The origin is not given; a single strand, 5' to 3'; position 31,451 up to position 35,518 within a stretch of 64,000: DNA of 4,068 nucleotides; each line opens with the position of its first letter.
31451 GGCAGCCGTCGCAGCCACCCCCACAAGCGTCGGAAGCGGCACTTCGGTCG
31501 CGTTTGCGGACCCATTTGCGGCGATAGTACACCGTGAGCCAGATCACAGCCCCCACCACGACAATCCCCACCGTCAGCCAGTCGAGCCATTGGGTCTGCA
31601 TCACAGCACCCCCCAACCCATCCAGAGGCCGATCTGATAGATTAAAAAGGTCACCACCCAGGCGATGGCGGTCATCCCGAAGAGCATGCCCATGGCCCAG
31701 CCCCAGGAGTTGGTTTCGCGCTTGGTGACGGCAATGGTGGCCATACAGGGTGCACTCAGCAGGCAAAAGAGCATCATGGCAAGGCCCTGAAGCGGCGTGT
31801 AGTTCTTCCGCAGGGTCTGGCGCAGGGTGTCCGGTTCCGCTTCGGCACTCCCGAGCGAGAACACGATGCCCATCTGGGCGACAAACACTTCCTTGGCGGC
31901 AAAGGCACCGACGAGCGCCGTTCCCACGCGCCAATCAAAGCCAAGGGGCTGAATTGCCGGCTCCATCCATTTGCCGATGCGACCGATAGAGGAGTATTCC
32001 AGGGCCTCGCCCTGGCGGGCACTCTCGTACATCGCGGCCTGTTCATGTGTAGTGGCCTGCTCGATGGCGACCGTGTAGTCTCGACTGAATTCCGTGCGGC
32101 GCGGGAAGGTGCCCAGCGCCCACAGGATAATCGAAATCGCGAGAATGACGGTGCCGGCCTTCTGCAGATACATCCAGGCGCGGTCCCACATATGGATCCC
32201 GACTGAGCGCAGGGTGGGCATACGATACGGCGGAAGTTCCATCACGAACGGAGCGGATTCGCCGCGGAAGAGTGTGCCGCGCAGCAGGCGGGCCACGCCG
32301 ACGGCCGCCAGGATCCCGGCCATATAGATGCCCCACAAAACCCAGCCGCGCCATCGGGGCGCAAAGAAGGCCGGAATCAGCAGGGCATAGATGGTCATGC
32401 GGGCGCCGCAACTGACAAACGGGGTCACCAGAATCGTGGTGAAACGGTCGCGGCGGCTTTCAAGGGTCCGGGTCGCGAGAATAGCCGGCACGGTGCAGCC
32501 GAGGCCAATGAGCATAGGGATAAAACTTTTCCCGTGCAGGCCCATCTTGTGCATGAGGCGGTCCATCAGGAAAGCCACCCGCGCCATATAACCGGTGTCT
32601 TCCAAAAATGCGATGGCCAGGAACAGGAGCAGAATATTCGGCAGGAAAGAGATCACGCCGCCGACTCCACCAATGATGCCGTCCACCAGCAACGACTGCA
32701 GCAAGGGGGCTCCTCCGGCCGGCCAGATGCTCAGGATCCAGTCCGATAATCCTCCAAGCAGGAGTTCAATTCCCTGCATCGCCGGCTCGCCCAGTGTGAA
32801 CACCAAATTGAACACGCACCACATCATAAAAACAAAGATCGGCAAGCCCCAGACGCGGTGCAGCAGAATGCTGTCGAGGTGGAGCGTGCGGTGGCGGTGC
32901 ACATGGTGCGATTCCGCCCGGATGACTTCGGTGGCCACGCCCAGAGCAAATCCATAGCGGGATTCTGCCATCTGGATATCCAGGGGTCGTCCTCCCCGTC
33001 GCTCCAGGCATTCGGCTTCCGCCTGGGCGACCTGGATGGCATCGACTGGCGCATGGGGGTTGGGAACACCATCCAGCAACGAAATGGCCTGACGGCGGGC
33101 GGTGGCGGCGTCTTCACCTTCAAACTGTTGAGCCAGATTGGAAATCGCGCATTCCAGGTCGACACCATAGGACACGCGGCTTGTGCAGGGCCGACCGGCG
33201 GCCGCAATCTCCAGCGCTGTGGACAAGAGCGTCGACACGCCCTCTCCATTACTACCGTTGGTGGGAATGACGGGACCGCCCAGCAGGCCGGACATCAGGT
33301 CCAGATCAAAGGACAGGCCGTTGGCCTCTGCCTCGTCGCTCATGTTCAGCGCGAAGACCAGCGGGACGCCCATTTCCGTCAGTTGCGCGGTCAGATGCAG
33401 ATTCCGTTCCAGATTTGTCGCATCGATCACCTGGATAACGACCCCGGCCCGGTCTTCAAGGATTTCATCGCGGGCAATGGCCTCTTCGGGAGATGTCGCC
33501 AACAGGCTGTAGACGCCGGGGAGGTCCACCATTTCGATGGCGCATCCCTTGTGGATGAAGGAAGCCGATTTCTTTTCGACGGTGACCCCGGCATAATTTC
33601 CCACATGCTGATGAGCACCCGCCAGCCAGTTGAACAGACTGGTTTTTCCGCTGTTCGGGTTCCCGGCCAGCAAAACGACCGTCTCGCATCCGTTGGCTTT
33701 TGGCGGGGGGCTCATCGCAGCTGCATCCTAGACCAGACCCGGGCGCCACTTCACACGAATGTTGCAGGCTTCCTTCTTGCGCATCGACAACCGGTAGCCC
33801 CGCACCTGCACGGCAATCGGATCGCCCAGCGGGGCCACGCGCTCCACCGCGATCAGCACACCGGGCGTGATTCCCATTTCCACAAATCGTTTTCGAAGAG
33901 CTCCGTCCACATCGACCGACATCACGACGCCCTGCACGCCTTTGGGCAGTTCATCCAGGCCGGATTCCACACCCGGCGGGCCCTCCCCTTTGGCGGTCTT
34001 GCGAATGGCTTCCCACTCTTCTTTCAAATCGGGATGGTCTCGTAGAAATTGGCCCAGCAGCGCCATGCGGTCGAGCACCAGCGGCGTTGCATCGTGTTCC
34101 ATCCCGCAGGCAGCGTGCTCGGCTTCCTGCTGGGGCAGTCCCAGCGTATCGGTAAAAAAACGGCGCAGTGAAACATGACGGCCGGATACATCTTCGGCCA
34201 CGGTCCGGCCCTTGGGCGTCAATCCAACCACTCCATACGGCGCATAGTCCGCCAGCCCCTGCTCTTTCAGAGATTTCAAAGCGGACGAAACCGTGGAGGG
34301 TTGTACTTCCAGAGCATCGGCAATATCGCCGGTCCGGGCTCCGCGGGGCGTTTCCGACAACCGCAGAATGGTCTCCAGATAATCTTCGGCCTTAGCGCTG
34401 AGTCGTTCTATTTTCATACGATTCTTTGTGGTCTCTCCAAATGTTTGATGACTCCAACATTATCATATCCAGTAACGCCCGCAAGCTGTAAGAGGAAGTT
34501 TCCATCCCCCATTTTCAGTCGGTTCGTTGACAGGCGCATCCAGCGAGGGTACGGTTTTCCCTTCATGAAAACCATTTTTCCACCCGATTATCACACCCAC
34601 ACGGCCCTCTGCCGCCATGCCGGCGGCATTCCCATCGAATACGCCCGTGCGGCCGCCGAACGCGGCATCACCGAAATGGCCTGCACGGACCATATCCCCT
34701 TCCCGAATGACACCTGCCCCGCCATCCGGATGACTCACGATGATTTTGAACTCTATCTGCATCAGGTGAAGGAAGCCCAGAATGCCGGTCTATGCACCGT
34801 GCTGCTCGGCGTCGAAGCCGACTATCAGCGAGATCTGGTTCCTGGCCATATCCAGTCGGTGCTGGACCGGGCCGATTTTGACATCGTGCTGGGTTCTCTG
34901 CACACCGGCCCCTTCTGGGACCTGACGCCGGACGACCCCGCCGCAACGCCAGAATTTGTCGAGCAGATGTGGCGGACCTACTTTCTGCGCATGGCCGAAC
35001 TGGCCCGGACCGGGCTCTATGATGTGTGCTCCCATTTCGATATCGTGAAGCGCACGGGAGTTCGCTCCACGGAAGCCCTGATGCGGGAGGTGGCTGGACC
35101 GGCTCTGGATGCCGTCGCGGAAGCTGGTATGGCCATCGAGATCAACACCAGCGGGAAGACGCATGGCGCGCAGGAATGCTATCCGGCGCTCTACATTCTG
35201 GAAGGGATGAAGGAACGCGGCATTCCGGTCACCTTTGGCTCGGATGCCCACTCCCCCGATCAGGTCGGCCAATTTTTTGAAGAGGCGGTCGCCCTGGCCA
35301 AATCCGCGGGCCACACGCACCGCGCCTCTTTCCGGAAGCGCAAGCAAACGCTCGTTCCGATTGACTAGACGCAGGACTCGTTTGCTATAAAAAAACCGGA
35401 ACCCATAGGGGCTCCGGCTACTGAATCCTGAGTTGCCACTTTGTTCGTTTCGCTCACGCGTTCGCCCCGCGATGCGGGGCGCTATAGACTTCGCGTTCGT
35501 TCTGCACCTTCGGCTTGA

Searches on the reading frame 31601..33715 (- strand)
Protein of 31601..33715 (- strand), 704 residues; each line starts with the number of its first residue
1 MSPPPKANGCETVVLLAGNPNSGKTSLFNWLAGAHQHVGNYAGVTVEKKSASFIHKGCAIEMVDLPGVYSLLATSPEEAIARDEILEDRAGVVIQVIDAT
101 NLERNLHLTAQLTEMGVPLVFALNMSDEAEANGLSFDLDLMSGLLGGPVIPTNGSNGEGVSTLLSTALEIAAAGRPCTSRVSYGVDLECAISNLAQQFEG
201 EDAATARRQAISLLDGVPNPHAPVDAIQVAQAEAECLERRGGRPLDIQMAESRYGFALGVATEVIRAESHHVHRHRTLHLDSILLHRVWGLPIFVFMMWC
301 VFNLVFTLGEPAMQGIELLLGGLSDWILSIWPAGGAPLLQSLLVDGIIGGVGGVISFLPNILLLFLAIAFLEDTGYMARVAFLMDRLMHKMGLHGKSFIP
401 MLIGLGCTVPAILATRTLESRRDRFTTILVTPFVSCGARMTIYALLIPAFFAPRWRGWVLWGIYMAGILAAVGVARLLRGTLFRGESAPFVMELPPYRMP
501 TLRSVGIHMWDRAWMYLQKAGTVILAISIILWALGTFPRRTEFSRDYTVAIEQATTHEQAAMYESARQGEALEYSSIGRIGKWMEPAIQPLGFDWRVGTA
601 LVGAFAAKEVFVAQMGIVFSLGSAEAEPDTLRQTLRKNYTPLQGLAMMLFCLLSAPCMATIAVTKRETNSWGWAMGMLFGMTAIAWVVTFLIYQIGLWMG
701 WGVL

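Call 7: search_protein_families(library=pfam, proteins=[window:31601-33715:-], max_evalue=0.001)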
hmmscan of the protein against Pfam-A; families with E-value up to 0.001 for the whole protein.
window:31601-33715:- (704 aa): 6 families
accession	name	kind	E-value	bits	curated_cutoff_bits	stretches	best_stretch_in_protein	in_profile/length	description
PF02421.24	FeoB_N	-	2.4e-57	193.3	27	1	14-165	3-154/156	Ferrous iron transport protein B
PF07670.19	Gate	-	4.4e-40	136.8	29.6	2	354-447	1-101/104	Nucleoside recognition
PF07664.17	FeoB_C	-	1.3e-22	79.7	26.6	1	461-512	2-54/54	Ferrous iron transport protein B C terminus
PF01926.29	MMR_HSR1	-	1.1e-16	61.4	21.9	1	14-124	2-112/113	50S ribosome-binding GTPase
PF09439.16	SRPRB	-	1.2e-06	28.4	25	1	13-112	5-95/178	Signal recognition particle receptor beta subunit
PF17910.6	FeoB_Cyto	-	3.8e-05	24.5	23.4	1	183-265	1-89/90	FeoB cytosolic helical domain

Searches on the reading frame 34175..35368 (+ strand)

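Call 91: search_protein_families(library=pfam, proteins=[window:34175-35368:+], max_evalue=0.0001)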
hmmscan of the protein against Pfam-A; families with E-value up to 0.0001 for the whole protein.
window:34175-35368:+ (397 aa): 2 families
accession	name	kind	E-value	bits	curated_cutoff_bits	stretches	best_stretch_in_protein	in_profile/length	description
PF02811.25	PHP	-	2.2e-19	70.8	26.4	1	138-326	1-164/164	PHP domain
PF13263.12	PHP_C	-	2e-05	24.4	21.3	1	346-367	12-33/56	PHP-associated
